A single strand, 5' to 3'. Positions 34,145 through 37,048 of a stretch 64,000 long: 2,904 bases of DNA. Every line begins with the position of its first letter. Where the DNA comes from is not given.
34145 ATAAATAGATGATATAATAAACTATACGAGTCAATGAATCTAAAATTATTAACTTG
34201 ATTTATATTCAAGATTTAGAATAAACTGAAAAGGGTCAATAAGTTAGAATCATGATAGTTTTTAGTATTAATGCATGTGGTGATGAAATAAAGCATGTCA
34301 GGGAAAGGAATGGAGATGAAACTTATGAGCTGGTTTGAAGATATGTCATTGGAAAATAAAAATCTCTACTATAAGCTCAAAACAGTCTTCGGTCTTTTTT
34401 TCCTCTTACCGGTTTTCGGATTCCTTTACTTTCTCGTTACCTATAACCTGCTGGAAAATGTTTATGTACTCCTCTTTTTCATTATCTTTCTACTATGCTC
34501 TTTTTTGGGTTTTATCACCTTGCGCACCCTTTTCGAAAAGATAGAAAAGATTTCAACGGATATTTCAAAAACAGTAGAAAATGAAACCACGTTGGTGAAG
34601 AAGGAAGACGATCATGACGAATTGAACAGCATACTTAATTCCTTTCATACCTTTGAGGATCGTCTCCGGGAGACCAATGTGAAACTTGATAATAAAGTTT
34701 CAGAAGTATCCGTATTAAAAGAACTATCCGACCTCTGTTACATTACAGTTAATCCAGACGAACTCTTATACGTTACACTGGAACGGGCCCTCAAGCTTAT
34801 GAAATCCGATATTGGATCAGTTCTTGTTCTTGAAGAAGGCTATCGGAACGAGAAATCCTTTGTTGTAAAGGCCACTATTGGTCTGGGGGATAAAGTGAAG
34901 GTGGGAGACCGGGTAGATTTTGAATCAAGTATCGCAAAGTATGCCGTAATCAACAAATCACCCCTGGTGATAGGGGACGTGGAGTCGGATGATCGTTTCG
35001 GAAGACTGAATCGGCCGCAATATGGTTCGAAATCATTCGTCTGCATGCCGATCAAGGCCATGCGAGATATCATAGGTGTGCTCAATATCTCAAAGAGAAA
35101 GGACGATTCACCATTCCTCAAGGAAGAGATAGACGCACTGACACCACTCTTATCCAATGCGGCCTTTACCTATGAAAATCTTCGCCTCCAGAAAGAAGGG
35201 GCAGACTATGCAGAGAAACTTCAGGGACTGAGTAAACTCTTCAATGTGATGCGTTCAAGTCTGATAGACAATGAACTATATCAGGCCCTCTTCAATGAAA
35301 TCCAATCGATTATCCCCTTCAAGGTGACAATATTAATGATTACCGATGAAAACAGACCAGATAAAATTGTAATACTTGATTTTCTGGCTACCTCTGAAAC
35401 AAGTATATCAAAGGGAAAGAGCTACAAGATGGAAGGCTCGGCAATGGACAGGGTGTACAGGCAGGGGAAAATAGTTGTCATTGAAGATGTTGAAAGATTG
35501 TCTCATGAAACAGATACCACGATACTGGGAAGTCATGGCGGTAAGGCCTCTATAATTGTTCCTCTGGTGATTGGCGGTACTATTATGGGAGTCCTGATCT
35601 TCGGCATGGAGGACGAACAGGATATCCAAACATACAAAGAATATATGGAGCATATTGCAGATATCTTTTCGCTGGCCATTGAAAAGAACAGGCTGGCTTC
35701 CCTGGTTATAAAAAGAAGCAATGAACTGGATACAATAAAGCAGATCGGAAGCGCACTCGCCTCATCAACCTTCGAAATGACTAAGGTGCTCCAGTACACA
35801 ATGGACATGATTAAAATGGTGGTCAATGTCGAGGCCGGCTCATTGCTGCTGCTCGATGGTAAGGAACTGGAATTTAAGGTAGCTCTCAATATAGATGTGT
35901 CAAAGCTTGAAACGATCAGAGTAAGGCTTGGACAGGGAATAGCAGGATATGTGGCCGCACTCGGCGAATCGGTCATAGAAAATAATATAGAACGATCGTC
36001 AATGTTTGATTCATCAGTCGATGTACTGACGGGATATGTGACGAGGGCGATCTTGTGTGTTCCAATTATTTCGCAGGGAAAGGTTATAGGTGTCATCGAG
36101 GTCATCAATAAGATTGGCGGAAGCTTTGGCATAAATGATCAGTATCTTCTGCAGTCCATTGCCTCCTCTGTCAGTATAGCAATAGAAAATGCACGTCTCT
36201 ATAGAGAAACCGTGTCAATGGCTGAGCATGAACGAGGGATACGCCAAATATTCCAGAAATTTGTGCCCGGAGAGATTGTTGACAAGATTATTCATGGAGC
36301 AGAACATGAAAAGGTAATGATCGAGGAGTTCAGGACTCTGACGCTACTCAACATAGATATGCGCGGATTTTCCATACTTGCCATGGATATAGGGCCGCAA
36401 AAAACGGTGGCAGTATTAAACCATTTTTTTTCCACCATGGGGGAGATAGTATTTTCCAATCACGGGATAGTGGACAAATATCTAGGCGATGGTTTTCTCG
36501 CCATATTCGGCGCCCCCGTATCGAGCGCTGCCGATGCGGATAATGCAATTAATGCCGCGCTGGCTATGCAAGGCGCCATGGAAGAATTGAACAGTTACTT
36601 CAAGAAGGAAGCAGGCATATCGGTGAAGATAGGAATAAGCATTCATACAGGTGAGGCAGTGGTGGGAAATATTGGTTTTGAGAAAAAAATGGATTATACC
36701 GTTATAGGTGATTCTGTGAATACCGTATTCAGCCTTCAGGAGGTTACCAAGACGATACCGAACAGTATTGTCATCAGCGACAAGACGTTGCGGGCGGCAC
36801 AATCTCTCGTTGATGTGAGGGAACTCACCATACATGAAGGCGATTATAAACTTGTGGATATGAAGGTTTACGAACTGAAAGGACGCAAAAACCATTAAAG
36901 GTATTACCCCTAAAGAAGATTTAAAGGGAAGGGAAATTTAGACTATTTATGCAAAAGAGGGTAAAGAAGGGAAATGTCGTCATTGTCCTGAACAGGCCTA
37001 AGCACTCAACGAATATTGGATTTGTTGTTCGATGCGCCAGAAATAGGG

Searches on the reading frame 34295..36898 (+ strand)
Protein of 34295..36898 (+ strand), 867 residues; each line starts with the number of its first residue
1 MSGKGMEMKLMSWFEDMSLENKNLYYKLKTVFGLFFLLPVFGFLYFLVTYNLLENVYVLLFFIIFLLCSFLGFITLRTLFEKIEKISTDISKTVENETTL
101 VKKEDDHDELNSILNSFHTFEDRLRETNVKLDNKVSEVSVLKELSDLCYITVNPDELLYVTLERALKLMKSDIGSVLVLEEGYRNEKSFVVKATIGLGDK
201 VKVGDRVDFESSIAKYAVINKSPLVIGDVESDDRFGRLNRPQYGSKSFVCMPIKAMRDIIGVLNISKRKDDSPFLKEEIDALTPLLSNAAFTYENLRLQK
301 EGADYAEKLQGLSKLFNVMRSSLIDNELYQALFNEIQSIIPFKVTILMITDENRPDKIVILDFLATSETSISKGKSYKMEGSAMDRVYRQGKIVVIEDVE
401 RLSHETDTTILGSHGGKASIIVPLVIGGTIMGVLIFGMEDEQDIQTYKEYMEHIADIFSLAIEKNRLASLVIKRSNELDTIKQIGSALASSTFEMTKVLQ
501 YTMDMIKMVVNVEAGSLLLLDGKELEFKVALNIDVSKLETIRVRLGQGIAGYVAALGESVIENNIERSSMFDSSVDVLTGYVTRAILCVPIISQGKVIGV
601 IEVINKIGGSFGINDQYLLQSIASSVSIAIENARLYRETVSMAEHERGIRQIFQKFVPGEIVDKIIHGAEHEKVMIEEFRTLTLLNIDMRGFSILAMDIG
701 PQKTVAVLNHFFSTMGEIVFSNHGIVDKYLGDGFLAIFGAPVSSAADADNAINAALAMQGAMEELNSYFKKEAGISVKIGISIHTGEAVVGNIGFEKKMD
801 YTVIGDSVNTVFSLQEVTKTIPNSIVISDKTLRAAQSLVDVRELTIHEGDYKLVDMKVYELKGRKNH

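Call 80: find_homologous_proteins(query=window:34295-36898:+, max_evalue=1e-50)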
Query window:34295-36898:+ (867 aa): 859 proteins with E <= 1e-50 among 8000 candidates; the best 120 are listed.
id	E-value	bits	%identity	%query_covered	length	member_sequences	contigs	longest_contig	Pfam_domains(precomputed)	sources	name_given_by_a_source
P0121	0.0e+0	1858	100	99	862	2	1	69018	PF13185.13,PF01590.33,PF13492.13,PF00211.26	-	-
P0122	0.0e+0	1520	80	99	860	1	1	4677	PF15714.12,PF13185.13,PF01590.33,PF13492.13,PF00211.26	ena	-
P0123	0.0e+0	1486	79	99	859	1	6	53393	PF13185.13,PF01590.33,PF13492.13,PF00211.26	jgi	-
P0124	0.0e+0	1479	78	99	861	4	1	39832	PF15714.12,PF13185.13,PF01590.33,PF13492.13,PF00211.26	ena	-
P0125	0.0e+0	1427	77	99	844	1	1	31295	PF13185.13,PF01590.33,PF13492.13,PF00211.26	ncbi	-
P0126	0.0e+0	1396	75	99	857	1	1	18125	PF13185.13,PF01590.33,PF13492.13,PF00211.26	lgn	-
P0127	0.0e+0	1390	74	99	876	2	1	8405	PF13185.13,PF01590.33,PF13492.13,PF00211.26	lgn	-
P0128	0.0e+0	1300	70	99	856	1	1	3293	PF13185.13,PF01590.33,PF13492.13,PF00211.26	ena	-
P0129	0.0e+0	1253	71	95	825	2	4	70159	PF13185.13,PF01590.33,PF13492.13,PF00211.26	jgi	jgi:class 3 adenylate cyclase/GAF domain-containing protein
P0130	0.0e+0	1026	56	99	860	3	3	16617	PF13185.13,PF01590.33,PF13492.13,PF00211.26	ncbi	-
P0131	1.8e-297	1007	57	96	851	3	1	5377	PF13185.13,PF01590.33,PF13492.13,PF00211.26,PF11849.15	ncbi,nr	ncbi:MAG: GAF domain-containing protein [Deltaproteobacteria bacterium]|nr:GAF domain-containing pro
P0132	1.0e-296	1004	56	99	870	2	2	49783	PF13185.13,PF01590.33,PF13492.13,PF00211.26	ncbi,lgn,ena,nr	ncbi:MAG: GAF domain-containing protein [Syntrophales bacterium]|nr:GAF domain-containing protein [S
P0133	1.5e-296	1004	55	99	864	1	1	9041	PF13185.13,PF01590.33,PF13492.13,PF00211.26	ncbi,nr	ncbi:MAG: GAF domain-containing protein [Syntrophales bacterium]|nr:GAF domain-containing protein [S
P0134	1.7e-296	1004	55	99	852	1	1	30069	PF13185.13,PF01590.33,PF13492.13,PF00211.26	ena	-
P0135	2.2e-296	1003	55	99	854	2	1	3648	PF13185.13,PF01590.33,PF13492.13,PF00211.26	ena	-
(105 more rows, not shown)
